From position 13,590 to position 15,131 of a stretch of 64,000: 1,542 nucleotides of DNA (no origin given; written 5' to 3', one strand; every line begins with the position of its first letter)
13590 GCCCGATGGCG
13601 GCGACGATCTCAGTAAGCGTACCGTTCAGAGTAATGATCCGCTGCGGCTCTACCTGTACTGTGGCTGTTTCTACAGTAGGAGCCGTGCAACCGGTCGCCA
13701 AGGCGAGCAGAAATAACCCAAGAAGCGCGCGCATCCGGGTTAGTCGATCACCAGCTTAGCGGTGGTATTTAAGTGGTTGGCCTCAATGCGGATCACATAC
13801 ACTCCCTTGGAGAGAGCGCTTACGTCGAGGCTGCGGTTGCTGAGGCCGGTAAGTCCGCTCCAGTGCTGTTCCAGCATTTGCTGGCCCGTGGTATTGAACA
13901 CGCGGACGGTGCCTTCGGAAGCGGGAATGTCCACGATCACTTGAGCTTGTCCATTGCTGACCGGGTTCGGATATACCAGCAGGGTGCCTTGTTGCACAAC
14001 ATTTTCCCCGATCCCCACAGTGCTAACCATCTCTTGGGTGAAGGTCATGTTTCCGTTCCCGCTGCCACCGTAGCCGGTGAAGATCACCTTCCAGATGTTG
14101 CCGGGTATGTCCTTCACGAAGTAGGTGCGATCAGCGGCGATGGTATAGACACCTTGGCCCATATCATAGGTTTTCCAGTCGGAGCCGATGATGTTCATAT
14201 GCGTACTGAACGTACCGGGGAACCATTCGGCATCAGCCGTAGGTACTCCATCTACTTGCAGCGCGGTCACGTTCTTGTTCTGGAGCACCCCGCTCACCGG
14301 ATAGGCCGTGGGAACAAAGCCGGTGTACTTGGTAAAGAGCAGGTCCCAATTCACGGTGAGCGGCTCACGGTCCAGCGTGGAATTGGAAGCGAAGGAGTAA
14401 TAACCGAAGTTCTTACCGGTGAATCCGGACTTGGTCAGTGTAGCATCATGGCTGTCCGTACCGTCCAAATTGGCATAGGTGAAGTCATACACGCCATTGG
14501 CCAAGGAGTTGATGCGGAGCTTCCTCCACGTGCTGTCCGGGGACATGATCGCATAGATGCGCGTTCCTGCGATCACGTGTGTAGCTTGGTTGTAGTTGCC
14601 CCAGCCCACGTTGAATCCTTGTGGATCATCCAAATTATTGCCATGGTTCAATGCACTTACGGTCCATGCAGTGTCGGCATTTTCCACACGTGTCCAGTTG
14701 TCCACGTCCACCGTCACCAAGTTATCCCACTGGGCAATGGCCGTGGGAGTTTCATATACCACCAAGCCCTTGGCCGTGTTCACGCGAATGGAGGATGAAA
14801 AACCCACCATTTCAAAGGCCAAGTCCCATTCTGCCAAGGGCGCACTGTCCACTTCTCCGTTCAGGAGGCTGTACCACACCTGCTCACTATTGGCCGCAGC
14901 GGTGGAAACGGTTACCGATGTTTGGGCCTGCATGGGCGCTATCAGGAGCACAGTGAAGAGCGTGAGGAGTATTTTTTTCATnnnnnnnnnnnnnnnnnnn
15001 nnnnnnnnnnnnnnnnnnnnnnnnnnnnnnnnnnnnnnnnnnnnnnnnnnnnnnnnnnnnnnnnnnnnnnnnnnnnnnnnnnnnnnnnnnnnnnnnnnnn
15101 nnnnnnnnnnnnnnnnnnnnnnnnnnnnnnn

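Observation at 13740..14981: HmuY-like hemophore domain fused to a T9SS C-terminal sorting domain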

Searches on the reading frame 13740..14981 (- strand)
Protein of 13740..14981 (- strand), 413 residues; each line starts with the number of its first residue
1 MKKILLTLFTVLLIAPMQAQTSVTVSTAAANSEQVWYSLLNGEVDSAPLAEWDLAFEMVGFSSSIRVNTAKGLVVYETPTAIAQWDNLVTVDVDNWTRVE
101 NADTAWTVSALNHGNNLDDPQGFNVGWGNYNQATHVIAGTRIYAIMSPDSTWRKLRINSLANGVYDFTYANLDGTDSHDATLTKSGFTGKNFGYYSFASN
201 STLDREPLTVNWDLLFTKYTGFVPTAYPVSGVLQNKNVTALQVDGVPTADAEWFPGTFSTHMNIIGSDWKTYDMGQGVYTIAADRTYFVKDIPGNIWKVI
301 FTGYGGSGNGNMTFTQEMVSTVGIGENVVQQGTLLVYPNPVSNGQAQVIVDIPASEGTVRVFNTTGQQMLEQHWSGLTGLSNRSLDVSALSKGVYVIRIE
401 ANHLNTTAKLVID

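Call 3: search_protein_families(library=pfam, proteins=[window:13740-14981:-], max_evalue=0.01)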
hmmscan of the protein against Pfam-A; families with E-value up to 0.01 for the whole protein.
window:13740-14981:- (413 aa): 2 families
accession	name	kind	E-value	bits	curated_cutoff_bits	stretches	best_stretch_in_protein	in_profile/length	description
PF18962.6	Por_Secre_tail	-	3e-13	50.3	27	1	336-412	1-75/75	Secretion system C-terminal sorting domain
PF14064.11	HmuY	-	8.3e-07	29.7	27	1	33-314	4-155/157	HmuY protein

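Call 4: search_protein_families(library=ncbifam, proteins=[window:13740-14981:-], max_evalue=0.01)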
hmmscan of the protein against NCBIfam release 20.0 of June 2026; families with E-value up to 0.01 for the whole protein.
window:13740-14981:- (413 aa): 5 families
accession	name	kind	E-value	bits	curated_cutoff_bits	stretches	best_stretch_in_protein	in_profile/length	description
TIGR04183.1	Por_Secre_tail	domain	2.5e-12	46.6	23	1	336-412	1-71/72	T9SS type A sorting domain-containing protein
NF038113.1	T9SSA_dep_M36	equivalog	6.4e-08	31.2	885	1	324-412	783-868/869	T9SS-dependent M36 family metallopeptidase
NF052323.1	T9SSA_dep_M6i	equivalog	7.3e-05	20.9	600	1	328-412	952-1037/1043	T9SS-dependent M6-like inactivated metalloprotease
NF050177.1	TapA_OM_Porphy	equivalog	0.0017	17.2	500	1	315-412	452-543/544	TapA/TapC family T9SS-dependent outer membrane protein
NF052644.1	T9SS_DNase_Rie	equivalog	0.0027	17.1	260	1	356-411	199-249/251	T9SS-dependent surface endonuclease, AS87_RS02955 family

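Call 8: find_homologous_proteins(query=window:13740-14981:-)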
Query window:13740-14981:- (413 aa): 729 proteins with E <= 0.001 among 7608 candidates; the best 120 are listed.
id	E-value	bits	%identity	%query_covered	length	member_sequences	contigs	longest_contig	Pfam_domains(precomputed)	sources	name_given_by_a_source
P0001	8.2e-275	929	100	100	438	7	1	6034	PF18962.8,PF14064.12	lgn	-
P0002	3.5e-233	792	85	100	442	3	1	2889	PF18962.8,PF14064.12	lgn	-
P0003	1.3e-228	777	83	100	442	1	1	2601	PF18962.8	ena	-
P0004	4.0e-226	769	83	100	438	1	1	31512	PF18962.8,PF14064.12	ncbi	-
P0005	5.9e-205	699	75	100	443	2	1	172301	PF18962.8,PF14064.12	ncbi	-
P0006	2.7e-193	661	71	100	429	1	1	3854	PF18962.8,PF14064.12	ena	-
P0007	6.1e-191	653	69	100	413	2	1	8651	PF18962.8,PF14064.12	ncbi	ncbi:MAG: T9SS type A sorting domain-containing protein [Flavobacteriales bacterium]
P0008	6.2e-191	653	69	100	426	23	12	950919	PF18962.8,PF14064.12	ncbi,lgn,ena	-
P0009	7.3e-191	653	69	100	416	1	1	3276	PF18962.8,PF14064.12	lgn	-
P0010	1.2e-190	652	69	100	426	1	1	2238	PF18962.8,PF14064.12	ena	-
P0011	3.0e-188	644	67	100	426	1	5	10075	PF18962.8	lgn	-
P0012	5.3e-188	643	70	100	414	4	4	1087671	PF18962.8,PF14064.12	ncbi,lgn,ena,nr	ncbi:MAG: T9SS type A sorting domain-containing protein [Flavobacteriales bacterium]|nr:T9SS type A 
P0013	1.5e-186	638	67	100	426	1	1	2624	PF18962.8,PF14064.12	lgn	-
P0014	3.9e-186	637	68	100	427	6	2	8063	PF18962.8,PF14064.12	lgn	-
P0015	7.4e-185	633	68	100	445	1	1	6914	PF18962.8,PF14064.12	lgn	-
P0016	1.5e-184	632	67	100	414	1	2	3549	PF18962.8,PF14064.12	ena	-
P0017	2.9e-184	631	68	100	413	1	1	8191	PF18962.8,PF14064.12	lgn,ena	-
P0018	3.9e-183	627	67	100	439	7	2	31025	PF18962.8,PF14064.12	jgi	jgi:hypothetical protein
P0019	3.2e-182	624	66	100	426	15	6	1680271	PF18962.8,PF14064.12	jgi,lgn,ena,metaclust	jgi:hypothetical protein|metaclust:\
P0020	6.6e-181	620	67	100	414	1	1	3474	PF18962.8,PF14064.12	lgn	-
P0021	6.9e-179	613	66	100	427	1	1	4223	PF18962.8,PF14064.12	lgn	-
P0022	8.2e-177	606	65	100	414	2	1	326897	PF18962.8,PF14064.12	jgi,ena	-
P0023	8.3e-177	606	64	100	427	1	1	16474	PF18962.8,PF14064.12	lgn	-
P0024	3.2e-176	604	63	100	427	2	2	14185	PF18962.8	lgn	-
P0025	5.0e-175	600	62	100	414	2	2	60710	PF18962.8,PF14064.12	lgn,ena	-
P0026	4.8e-174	597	63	95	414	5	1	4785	PF18962.8,PF14064.12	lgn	-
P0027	5.0e-174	597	63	100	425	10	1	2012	PF18962.8,PF14064.12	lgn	-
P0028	2.1e-173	595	62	100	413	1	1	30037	PF18962.8,PF14064.12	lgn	-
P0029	3.5e-173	594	65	100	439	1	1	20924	PF18962.8,PF14064.12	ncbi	-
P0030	4.1e-173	594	64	100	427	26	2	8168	PF18962.8,PF14064.12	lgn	-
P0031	7.1e-173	593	62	100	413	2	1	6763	PF18962.8,PF14064.12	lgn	-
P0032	2.1e-172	592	63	98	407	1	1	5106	PF18962.8,PF14064.12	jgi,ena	-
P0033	7.6e-171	587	61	100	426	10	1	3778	PF18962.8,PF14064.12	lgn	-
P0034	9.6e-171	586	62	100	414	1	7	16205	PF18962.8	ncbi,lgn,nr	ncbi:MAG: T9SS type A sorting domain-containing protein [Flavobacteriales bacterium]|nr:T9SS type A 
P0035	2.0e-170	585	61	100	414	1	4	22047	PF18962.8,PF14064.12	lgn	-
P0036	5.8e-169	580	62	100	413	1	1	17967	PF18962.8,PF14064.12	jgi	jgi:hypothetical protein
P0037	1.1e-166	573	61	100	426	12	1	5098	PF18962.8,PF14064.12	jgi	jgi:hypothetical protein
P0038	6.8e-166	570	60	100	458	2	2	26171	PF18962.8,PF14064.12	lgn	-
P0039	3.4e-165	568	61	98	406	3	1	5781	PF18962.8,PF14064.12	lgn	-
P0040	3.0e-157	542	58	100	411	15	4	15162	PF14064.12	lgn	-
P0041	1.1e-156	540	58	100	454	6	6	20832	PF18962.8,PF14064.12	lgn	-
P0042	5.0e-156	538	58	100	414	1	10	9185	PF18962.8,PF14064.12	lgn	-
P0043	4.7e-154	531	59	95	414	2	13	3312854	PF18962.8,PF14064.12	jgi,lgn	jgi:uncharacterized protein YjbI with pentapeptide repeats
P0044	2.3e-153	529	56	98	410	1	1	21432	PF18962.8,PF14064.12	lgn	-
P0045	4.8e-153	528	58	100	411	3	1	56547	PF18962.8,PF14064.12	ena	-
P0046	3.5e-151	522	56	100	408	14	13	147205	PF18962.8,PF14064.12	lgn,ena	-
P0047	9.3e-150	517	57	95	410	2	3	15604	PF18962.8,PF14064.12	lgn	-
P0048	2.5e-149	516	70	78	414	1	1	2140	PF14064.12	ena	-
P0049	2.1e-148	513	56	100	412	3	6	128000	PF18962.8,PF14064.12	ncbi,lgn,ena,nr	ncbi:MAG TPA: T9SS type A sorting domain-containing protein [Flavobacteriales bacterium]|nr:T9SS typ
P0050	3.1e-148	512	54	100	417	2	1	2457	PF18962.8,PF14064.12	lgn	-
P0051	2.3e-146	506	55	97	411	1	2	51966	PF18962.8,PF14064.12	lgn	-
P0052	3.4e-146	505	55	100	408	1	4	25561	PF18962.8,PF14064.12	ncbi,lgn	-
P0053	1.3e-145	503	53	100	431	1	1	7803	PF18962.8,PF14064.12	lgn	-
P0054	1.4e-145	503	57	97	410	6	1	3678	PF18962.8,PF14064.12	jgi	-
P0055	2.5e-145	503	57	93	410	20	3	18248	PF18962.8,PF14064.12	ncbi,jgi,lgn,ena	jgi:hypothetical protein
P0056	3.6e-145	502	55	95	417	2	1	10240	PF18962.8,PF14064.12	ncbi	-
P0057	2.2e-144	499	56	96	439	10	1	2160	PF18962.8,PF14064.12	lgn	-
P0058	2.9e-144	499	54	97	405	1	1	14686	PF18962.8,PF14064.12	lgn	-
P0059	1.4e-143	497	54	100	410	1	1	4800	PF18962.8,PF14064.12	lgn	-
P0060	2.4e-142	493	58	96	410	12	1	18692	PF18962.8,PF14064.12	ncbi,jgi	-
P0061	6.3e-142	491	53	100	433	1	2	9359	PF18962.8,PF14064.12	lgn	-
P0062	9.3e-140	484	56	96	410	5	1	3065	PF18962.8,PF14064.12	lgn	-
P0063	1.5e-139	484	54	98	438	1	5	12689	PF18962.8,PF14064.12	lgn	-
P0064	2.6e-139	483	55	95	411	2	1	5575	PF18962.8,PF14064.12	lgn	-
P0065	1.3e-137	477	53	95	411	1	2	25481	PF18962.8,PF14064.12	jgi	jgi:hypothetical protein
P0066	8.1e-136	471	54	95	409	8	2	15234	PF18962.8,PF14064.12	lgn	-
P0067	1.1e-135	471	53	100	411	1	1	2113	PF18962.8,PF14064.12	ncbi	-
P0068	1.4e-134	467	53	95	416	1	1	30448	PF18962.8,PF14064.12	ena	-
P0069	2.7e-134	466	53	99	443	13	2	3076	PF18962.8,PF14064.12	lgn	-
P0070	3.7e-134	466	53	100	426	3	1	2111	PF18962.8,PF14064.12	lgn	-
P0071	1.2e-133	464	52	100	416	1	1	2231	PF18962.8,PF14064.12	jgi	jgi:hypothetical protein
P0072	3.4e-133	463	52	97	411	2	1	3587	PF18962.8,PF14064.12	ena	-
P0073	5.7e-133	462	53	95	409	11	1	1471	PF18962.8,PF14064.12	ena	-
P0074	7.1e-133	462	51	100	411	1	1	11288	PF18962.8,PF14064.12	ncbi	-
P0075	9.9e-132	458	52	100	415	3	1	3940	PF18962.8,PF14064.12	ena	-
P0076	2.7e-131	456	52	91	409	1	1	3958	PF18962.8,PF14064.12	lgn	-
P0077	3.4e-131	456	52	96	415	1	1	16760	PF18962.8,PF14064.12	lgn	-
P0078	6.9e-131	455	50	100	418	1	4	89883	PF18962.8,PF14064.12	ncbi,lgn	-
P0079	1.2e-130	454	51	95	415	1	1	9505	PF18962.8,PF14064.12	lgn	-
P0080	4.5e-130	452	50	99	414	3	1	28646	PF18962.8,PF14064.12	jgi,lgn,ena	-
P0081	8.2e-130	451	52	99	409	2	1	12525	PF18962.8,PF14064.12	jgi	-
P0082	1.7e-129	450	52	100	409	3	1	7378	PF18962.8,PF14064.12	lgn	-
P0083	1.8e-129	450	50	95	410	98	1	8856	PF18962.8,PF14064.12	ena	-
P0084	2.1e-129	450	54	96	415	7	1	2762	PF18962.8,PF14064.12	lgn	-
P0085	3.5e-128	446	52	96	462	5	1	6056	PF18962.8,PF14064.12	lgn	-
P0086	5.9e-128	445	50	100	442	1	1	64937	PF18962.8,PF14064.12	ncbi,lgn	-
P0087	5.3e-127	442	51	100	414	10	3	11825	PF18962.8,PF14064.12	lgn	-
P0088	6.3e-127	442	52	93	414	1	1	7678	PF18962.8,PF14064.12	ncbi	ncbi:MAG: T9SS type A sorting domain-containing protein [Flavobacteriales bacterium]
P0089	8.4e-127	442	50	100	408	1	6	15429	PF18962.8,PF14064.12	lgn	-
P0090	8.7e-127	442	52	95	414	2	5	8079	PF18962.8,PF14064.12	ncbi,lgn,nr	ncbi:MAG: T9SS type A sorting domain-containing protein [Flavobacteriales bacterium]|nr:T9SS type A 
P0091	1.1e-126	441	49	100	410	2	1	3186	PF18962.8,PF14064.12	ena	-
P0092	1.2e-126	441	51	99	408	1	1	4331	PF18962.8,PF14064.12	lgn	-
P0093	2.2e-126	440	51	96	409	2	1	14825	PF18962.8,PF14064.12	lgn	-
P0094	2.7e-126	440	49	100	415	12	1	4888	PF18962.8,PF14064.12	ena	-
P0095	2.9e-126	440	50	100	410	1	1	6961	PF18962.8,PF14064.12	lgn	-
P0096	4.5e-125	436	48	99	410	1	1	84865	PF14064.12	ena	-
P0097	1.5e-124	434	52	95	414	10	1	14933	PF18962.8,PF14064.12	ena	-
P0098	2.1e-124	434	49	95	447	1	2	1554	PF18962.8,PF14064.12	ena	-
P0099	3.8e-124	433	50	99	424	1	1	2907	PF18962.8,PF14064.12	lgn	-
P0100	4.6e-124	433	49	98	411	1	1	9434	PF18962.8,PF14064.12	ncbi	-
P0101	4.8e-124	433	50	99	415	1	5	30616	PF18962.8,PF14064.12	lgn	-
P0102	8.9e-124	432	50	99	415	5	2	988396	PF18962.8,PF14064.12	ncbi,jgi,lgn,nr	ncbi:MAG: T9SS type A sorting domain-containing protein [Flavobacteriales bacterium]|nr:T9SS type A 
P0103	9.4e-124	432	50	99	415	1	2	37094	PF18962.8,PF14064.12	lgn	-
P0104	1.5e-123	431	50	98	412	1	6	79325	PF18962.8,PF14064.12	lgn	-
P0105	4.1e-123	429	49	100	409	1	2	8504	PF18962.8,PF14064.12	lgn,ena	-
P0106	5.5e-123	429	50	98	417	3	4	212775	PF18962.8,PF14064.12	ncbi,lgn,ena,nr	ncbi:MAG: T9SS type A sorting domain-containing protein [Flavobacteriales bacterium]|nr:T9SS type A 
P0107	8.3e-123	428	47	100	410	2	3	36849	PF14064.12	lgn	-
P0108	1.9e-122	427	50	97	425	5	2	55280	PF18962.8,PF14064.12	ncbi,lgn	-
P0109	5.0e-122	426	49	100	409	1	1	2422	PF18962.8,PF14064.12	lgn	-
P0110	5.5e-122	426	47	99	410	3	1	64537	PF18962.8,PF14064.12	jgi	jgi:hypothetical protein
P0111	2.2e-121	424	49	100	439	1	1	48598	PF18962.8,PF14064.12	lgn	-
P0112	2.3e-121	424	48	100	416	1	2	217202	PF18962.8,PF14064.12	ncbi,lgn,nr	ncbi:MAG: T9SS type A sorting domain-containing protein [Flavobacteriales bacterium]|nr:T9SS type A 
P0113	3.5e-121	423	50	100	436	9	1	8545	PF18962.8,PF14064.12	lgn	-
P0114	3.8e-121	423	49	95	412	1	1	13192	PF18962.8,PF14064.12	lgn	-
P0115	6.5e-121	422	48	96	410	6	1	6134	PF18962.8,PF14064.12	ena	-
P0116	1.5e-120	421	49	97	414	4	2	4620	PF18962.8,PF14064.12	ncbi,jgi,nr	ncbi:MAG: T9SS type A sorting domain-containing protein [Flavobacteriales bacterium]|jgi:hypothetica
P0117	2.8e-120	420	49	99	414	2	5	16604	PF18962.8,PF14064.12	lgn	-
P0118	1.0e-119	418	49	100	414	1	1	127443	PF18962.8,PF14064.12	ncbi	ncbi:MAG: T9SS type A sorting domain-containing protein [Flavobacteriales bacterium]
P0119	1.8e-119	417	50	96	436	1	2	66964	PF18962.8,PF14064.12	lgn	-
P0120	2.3e-119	417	48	99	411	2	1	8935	PF18962.8,PF14064.12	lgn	-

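Call 23: search_solved_structures(query=A1, max_evalue=1, show_alignments=2)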
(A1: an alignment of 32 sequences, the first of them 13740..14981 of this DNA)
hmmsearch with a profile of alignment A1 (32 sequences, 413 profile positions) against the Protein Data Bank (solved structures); distinct sequences matched with E-value up to 1: 11.
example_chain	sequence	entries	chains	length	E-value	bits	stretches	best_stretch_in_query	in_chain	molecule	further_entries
8h97_A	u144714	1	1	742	9.9e-07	30.9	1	323-413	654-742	Beta-agarase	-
8glk_D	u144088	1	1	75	1.5e-05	27.1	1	334-412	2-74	Endonuclease I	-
8glj_D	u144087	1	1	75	0.00019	23.4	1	333-411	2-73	Por secretion system C-terminal sorting domain-containing protein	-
3h8t_A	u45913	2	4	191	0.022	16.6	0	283-315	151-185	HmuY | Haemophore HmuY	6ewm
8qb1_A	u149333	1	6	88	0.03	16.2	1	333-411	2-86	Mirolase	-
7pzj_A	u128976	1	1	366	0.063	15.1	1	330-405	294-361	Lipase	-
5hfs_A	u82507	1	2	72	0.12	14.2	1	354-413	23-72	Gingipain R2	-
5jvk_A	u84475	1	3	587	0.17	13.7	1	324-411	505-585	Uncharacterized protein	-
7pq4_A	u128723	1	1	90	0.21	13.4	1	354-413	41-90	Arginine-specific cysteine proteinase (Arg-gingipain)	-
7msq_D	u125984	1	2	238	0.42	12.4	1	12-77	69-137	AB-3467 Fab Heavy Chain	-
5icu_A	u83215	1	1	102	0.74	11.6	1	354-400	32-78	CopC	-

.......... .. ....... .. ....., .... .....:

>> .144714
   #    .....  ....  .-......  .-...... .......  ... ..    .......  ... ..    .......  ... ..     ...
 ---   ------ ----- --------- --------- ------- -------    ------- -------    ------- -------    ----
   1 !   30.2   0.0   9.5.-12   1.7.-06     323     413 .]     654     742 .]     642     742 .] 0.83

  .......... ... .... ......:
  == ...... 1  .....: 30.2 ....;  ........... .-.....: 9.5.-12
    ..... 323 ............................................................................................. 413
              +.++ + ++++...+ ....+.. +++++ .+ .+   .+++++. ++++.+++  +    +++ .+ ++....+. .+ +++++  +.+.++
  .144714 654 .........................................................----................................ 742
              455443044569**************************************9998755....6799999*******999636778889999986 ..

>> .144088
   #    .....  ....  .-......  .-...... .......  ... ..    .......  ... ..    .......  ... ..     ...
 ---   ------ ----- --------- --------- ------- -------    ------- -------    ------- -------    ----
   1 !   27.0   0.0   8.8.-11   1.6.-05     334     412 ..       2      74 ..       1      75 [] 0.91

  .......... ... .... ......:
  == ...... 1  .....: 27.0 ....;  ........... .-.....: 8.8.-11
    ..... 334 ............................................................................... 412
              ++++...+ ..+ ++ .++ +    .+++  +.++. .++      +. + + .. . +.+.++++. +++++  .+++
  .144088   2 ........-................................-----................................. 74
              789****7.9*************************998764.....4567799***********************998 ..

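Call 24: find_related_loci(query=window:13740-14981:-, collection=genome_contigs, flank=10000)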
Query window:13740-14981:- (413 aa) in genome_contigs; peptide patterns used: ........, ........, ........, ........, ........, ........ (x = any residue, [..] = any of these).
65 stretches matched a pattern; 38 encode a relative of the query (tblastn E <= 1e-3); 38 distinct loci.
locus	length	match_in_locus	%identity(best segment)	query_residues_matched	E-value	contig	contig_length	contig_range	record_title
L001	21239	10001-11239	70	1-413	0e+0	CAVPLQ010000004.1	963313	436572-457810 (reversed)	MAG: uncultured Flavobacteriales bacterium isolate MFD09964.bin.1.3 genome assembly, contig: contig_26730, whole genome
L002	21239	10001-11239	70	3-413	0e+0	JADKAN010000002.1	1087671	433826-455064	MAG: Flavobacteriales bacterium isolate Mari_18-Q3-R65-66_BAT3C.397 tig00000612-10-10874080, whole genome shotgun sequen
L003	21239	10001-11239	67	1-413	0e+0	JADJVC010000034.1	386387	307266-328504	MAG: Flavobacteriales bacterium isolate Hirt_18-Q3-R61-65_MAXAC.366 tig01348074-10-3867730, whole genome shotgun sequenc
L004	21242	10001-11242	68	1-413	0e+0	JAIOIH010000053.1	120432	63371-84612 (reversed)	MAG: Flavobacteriales bacterium isolate MAG_25 contig_169220, whole genome shotgun sequence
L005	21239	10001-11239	69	1-413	0e+0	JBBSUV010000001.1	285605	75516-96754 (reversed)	MAG: Flavobacteriales bacterium isolate SVL2_sbin.57 SVL2_sbin.57_k141_769431_L_285605_cov_26.0401, whole genome shotgun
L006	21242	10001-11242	64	1-413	5e-179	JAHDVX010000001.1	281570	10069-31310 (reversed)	MAG: Flavobacteriales bacterium isolate BAC5 NODE_102_length_281570_cov_10.589247, whole genome shotgun sequence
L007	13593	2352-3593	62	1-413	1e-177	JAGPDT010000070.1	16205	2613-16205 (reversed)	MAG: Flavobacteriales bacterium isolate Gw_SlAct_bin_418 Gw_SlAct_8945_length_16205_cov_18.130364, whole genome shotgun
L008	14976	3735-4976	65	1-413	2e-179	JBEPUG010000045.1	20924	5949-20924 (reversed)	MAG: Flavobacteriales bacterium isolate 22E.concoct.115 NODE_2116_length_20924_cov_6.636063, whole genome shotgun sequen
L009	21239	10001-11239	60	1-413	4e-173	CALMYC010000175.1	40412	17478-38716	MAG TPA_asm: uncultured Flavobacteriales bacterium isolate SRR2107173_bin.31_CONCOCT_v1.1_MAG genome assembly, contig: E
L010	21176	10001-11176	63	23-413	3e-170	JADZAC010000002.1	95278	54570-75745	MAG: Flavobacteriales bacterium isolate SJ6 c_000000005846, whole genome shotgun sequence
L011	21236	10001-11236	58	1-413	3e-162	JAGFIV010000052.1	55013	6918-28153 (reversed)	MAG: Flavobacteriales bacterium isolate mag.6 k127_1249339, whole genome shotgun sequence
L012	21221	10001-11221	56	1-412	2e-156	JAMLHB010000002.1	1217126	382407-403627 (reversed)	MAG: Flavobacteriales bacterium isolate ACE_NR_BACT18 ACE_NR_BACT18_2, whole genome shotgun sequence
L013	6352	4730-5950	55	1-412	3e-151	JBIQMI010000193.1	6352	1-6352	MAG: Cryomorphaceae bacterium isolate mag.29h NODE_3311_length_6352, whole genome shotgun sequence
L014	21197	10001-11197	55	20-413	2e-149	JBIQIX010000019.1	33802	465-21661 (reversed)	MAG: Flavobacteriales bacterium isolate mag.25f NODE_1738_length_33802, whole genome shotgun sequence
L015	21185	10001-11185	56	19-413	8e-149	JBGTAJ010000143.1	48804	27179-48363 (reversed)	MAG: Flavobacteriales bacterium isolate JTS-AC70 k141_2992190, whole genome shotgun sequence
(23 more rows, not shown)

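Call 28: predict_structure(alignment_id=A1)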
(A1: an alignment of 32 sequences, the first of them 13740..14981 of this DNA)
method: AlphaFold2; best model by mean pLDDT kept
length: 413 residues; sequences in the alignment: 32
mean_pLDDT: 88.6   pTM: 0.71
mean pLDDT of the five models: 88.6, 88.1, 83.2, 82.9, 82.6
residues with pLDDT >= 90: 272; 70-90: 112; 50-70: 15; < 50: 14
segments of 3 or more residues with pLDDT < 50: 1-3, 15-17, 323-329
pLDDT, mean of each block of 10 residues (from residue 1): 51 55 95 96 94 92 89 95 95 96 89 87 91 93 96 97 96 96 93 96 93 95 85 94 92 85 92 88 94 90 92 93 46 79 90 90 85 91 93 91 84 89
secondary structure, 60 per line:
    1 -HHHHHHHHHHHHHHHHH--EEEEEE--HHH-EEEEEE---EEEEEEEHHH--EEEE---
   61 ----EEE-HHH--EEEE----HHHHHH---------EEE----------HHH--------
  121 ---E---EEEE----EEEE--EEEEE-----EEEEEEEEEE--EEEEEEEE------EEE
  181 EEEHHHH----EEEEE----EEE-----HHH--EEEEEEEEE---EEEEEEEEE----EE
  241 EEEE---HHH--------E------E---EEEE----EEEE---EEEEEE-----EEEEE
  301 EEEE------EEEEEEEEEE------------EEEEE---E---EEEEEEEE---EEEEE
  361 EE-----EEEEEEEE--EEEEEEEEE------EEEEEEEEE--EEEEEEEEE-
elements in order: H2-18 E21-26 E33-38 E42-48 E54-57 E65-67 E74-77 H82-87 E97-99 E128-131 E136-139 E142-146 E152-161 E164-171 E178-183 H184-187 E192-196 E201-203 E214-222 E226-234 E239-244 E270-273 E278-281 E285-290 E296-304 E311-320 E333-337 E345-352 E356-362 E368-375 E378-386 E393-401 E404-412
